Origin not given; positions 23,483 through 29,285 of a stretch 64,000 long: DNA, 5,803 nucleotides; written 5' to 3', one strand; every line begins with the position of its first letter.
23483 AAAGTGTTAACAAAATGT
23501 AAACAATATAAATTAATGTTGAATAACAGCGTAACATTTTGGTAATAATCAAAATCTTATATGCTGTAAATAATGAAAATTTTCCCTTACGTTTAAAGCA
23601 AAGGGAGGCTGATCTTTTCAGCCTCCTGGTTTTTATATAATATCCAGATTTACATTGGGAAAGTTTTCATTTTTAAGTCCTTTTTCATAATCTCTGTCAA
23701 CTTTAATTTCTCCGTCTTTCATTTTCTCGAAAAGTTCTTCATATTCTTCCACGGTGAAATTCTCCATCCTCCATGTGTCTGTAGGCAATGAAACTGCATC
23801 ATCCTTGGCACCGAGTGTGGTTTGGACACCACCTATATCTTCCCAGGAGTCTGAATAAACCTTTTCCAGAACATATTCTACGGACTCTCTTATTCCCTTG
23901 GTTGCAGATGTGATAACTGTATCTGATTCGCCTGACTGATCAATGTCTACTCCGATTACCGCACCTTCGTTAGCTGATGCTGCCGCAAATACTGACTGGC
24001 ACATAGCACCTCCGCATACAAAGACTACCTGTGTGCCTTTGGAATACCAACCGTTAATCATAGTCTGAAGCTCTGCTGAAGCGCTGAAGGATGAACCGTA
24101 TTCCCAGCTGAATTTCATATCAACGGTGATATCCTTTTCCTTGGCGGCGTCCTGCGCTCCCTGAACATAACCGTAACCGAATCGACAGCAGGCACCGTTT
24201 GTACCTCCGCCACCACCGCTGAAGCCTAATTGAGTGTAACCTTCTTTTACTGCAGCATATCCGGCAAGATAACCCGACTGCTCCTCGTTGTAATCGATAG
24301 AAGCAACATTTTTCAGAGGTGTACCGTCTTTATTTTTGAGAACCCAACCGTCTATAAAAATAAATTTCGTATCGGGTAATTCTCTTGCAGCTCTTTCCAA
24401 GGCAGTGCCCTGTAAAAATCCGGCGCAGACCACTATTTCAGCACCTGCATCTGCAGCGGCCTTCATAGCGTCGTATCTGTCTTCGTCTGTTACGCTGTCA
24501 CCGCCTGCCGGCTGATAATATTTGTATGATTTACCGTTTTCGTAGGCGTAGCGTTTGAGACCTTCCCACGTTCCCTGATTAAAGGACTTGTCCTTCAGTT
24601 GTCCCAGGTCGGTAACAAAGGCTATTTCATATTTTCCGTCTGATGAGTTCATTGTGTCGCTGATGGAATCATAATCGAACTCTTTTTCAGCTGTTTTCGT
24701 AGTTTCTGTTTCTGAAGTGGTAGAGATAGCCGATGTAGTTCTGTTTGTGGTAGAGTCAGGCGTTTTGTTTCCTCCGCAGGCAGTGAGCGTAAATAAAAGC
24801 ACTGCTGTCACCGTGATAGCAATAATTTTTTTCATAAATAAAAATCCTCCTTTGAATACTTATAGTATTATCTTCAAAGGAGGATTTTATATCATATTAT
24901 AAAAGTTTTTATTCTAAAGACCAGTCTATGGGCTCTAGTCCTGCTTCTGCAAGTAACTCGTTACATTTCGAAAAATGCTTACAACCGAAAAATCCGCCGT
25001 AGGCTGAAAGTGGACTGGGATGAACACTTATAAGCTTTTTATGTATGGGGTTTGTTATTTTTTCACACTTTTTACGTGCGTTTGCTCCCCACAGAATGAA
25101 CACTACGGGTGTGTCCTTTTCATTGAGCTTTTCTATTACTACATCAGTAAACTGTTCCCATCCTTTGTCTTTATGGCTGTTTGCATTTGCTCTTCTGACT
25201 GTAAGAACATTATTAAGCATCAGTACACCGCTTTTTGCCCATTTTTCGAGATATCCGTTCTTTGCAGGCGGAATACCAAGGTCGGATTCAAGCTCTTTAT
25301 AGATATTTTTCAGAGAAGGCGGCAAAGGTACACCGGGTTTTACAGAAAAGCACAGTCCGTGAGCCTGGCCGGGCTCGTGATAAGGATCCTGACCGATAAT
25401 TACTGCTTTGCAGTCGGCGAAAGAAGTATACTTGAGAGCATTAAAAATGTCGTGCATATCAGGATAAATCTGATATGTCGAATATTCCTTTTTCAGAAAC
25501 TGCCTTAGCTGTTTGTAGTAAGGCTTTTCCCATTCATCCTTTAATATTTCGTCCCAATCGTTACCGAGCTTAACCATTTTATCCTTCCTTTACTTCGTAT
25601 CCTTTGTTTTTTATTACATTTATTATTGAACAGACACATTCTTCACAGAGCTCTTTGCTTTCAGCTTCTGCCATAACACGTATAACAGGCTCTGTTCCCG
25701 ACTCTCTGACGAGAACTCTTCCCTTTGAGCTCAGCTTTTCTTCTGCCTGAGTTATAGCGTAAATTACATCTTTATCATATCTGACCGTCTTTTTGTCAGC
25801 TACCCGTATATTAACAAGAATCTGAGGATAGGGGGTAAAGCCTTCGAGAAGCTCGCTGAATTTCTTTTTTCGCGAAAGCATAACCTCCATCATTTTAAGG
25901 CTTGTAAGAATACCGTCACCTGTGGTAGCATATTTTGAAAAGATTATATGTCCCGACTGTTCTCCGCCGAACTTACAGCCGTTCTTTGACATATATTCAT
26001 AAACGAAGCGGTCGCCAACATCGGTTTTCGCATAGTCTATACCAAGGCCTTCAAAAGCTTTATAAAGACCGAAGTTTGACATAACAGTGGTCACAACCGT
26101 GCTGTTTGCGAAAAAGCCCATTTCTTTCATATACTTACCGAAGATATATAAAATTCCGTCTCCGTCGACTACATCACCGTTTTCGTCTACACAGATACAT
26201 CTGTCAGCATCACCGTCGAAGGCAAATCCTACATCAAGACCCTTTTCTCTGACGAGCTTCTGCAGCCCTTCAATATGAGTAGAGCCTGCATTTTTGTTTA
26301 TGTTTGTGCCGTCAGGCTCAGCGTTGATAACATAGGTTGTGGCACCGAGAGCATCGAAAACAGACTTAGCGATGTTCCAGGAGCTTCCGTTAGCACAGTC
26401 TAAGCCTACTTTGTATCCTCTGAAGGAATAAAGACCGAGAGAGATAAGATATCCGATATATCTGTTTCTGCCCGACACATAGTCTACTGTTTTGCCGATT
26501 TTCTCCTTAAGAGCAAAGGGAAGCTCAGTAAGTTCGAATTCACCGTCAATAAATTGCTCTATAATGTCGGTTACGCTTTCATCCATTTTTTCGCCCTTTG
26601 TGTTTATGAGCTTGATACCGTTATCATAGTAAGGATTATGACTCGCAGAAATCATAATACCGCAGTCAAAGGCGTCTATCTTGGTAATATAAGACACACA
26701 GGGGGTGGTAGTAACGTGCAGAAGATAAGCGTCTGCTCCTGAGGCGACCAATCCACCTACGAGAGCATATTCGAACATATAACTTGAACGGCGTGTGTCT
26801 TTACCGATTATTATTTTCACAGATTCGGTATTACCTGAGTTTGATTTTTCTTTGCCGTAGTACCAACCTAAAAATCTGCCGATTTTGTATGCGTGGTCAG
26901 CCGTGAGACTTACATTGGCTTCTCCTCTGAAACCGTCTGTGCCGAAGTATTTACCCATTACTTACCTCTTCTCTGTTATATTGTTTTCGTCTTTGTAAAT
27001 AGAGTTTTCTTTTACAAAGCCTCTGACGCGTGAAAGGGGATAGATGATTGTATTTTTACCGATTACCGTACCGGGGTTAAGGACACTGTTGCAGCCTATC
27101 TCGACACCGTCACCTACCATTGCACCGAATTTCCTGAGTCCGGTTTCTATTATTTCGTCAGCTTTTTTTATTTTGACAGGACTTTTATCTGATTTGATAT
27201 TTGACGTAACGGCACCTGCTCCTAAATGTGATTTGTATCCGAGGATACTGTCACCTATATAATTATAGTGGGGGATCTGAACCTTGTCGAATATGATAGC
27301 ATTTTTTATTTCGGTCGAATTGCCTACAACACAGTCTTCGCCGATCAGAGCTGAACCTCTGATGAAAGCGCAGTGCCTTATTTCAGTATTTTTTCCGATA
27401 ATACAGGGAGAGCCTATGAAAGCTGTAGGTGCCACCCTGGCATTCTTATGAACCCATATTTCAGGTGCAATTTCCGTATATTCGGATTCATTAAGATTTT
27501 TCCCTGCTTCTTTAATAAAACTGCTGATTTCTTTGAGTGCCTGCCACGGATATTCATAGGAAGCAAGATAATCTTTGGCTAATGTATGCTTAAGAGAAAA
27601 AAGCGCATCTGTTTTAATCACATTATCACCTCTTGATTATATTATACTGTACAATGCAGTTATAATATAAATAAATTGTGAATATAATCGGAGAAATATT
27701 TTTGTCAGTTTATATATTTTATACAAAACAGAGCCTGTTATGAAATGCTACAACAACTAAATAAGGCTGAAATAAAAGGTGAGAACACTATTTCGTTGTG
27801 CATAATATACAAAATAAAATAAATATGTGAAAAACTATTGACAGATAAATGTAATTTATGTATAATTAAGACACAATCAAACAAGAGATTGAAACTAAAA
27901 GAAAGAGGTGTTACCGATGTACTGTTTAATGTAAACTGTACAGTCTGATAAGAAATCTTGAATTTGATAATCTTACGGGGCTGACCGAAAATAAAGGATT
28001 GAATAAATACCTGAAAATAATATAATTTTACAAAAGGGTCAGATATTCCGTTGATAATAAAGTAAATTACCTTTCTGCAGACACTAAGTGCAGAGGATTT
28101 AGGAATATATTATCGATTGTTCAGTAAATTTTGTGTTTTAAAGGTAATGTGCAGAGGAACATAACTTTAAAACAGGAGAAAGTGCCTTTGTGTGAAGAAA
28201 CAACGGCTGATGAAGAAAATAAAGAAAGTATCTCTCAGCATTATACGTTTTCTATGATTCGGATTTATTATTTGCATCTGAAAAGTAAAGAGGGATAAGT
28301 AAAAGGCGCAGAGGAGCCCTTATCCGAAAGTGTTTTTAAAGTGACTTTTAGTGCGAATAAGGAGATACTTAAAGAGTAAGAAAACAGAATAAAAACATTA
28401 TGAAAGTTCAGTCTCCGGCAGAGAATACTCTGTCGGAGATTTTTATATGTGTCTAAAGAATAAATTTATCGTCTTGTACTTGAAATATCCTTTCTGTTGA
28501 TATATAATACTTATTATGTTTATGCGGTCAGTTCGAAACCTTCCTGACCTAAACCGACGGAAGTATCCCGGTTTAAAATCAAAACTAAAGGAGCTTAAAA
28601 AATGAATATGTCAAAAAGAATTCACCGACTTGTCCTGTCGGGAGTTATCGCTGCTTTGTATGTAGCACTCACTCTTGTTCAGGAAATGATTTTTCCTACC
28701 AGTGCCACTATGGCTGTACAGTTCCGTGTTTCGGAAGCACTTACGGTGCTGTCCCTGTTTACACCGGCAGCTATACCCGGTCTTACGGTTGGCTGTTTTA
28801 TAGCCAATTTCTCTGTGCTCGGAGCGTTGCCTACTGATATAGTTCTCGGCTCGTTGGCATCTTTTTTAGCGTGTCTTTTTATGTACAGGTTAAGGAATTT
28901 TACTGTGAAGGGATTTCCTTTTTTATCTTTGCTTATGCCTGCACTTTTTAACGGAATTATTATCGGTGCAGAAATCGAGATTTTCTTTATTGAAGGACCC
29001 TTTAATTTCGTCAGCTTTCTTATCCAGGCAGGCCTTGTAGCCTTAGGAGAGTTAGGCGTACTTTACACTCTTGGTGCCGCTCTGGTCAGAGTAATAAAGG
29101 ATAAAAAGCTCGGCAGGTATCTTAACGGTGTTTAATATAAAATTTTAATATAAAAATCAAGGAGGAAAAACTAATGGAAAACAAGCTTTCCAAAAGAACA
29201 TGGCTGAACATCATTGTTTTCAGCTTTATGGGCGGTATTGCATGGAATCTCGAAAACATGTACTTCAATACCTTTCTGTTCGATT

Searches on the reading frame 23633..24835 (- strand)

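Call 95: search_protein_families(library=pfam, proteins=[window:23633-24835:-], max_evalue=0.00001)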
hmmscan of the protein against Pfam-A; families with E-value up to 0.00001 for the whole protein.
window:23633-24835:- (400 aa): 1 family
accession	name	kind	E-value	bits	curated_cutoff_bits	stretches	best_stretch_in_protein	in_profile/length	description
PF02608.20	Bmp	-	2.4e-37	129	24.1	1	73-379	5-297/301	ABC transporter substrate-binding protein PnrA-like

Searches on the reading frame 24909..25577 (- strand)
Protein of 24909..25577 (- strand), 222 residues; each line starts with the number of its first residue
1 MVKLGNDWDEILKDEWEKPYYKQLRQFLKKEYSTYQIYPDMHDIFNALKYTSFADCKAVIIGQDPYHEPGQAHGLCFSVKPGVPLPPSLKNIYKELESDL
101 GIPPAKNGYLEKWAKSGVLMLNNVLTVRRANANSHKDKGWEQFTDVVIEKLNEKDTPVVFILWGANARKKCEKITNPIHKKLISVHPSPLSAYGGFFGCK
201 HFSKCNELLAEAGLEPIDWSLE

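Call 95: search_protein_families(library=pfam, proteins=[window:24909-25577:-], max_evalue=0.00001)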
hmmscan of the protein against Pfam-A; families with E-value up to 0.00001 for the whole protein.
window:24909-25577:- (222 aa): 1 family
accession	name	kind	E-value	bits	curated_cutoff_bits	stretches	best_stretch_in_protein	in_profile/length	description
PF03167.25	UDG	-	1.1e-16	61.6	24.3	1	52-209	5-140/141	Uracil DNA glycosylase superfamily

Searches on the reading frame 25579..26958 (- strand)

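Call 95: search_protein_families(library=pfam, proteins=[window:25579-26958:-], max_evalue=0.00001)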
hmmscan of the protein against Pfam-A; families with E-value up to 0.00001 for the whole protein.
window:25579-26958:- (459 aa): 4 families
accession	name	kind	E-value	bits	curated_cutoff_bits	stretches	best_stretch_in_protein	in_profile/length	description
PF02878.22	PGM_PMM_I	-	4.1e-37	127.4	22.5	1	3-140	2-134/138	Phosphoglucomutase/phosphomannomutase, alpha/beta/alpha domain I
PF02880.22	PGM_PMM_III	-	5.8e-34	117.1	20.7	1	265-376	1-114/115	Phosphoglucomutase/phosphomannomutase, alpha/beta/alpha domain III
PF00408.26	PGM_PMM_IV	-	2e-17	63.4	23.1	1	381-442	1-62/68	Phosphoglucomutase/phosphomannomutase, C-terminal domain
PF02879.22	PGM_PMM_II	-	3.6e-17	63.2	29.3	1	180-261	19-103/103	Phosphoglucomutase/phosphomannomutase, alpha/beta/alpha domain II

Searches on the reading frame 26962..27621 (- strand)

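Call 95: search_protein_families(library=pfam, proteins=[window:26962-27621:-], max_evalue=0.00001)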
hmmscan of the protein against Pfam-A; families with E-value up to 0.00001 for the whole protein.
window:26962-27621:- (219 aa): 2 families
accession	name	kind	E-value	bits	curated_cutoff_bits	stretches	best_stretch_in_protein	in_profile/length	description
PF00132.30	Hexapep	-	6.4e-19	67.2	27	1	167-201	2-36/36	Bacterial transferase hexapeptide (six repeats)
PF25084.1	LbH_EIF2B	-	4.8e-17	62.3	54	1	54-138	3-86/105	EIF2B subunit epsilon LbH domain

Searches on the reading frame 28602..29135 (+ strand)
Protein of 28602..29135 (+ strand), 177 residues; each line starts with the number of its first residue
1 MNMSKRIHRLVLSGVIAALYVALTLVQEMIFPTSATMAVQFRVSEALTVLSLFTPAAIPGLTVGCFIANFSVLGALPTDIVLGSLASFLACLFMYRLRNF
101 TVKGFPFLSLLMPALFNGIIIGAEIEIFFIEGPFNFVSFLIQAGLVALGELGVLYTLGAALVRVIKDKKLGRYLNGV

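Call 95: search_protein_families(library=pfam, proteins=[window:28602-29135:+], max_evalue=0.00001)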
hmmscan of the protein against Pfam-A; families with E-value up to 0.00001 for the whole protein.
window:28602-29135:+ (177 aa): 1 family
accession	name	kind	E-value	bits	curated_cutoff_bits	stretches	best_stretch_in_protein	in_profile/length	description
PF06177.16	QueT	-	1.4e-36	126.3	33.7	1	10-166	1-140/141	QueT transporter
